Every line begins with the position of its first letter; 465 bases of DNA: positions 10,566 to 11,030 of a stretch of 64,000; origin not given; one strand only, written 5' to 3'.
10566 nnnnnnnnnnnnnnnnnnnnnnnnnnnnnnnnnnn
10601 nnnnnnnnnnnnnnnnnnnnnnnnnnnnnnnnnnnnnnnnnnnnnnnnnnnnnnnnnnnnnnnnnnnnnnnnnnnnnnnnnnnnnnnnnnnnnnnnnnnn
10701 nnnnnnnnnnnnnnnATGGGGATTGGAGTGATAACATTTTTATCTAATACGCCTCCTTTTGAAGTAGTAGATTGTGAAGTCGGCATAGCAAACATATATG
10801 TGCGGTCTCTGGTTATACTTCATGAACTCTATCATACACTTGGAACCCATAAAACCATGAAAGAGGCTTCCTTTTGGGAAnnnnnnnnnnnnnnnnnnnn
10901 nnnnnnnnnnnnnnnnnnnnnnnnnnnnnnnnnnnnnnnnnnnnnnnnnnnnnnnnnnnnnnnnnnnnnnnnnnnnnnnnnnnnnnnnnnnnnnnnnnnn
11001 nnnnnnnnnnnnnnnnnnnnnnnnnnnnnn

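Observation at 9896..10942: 1-kb AT-rich ORF-free stretch between the E1 gene and tRNA-Thr; no E3 ligase gene detectable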

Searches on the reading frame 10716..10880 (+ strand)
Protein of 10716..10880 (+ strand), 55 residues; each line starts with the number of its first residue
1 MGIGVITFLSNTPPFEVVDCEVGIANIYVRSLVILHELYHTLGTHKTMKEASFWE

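Call 8: search_protein_families(library=pfam, max_evalue=10, proteins=[window:10716-10880:+])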
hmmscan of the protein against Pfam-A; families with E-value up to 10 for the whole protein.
seq(55 aa): 1 family
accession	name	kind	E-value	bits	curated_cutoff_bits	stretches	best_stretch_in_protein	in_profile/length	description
PF12388.14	Peptidase_M57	-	0.12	12.5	21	1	8-45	109-148/212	Dual-action HEIGH metallo-peptidase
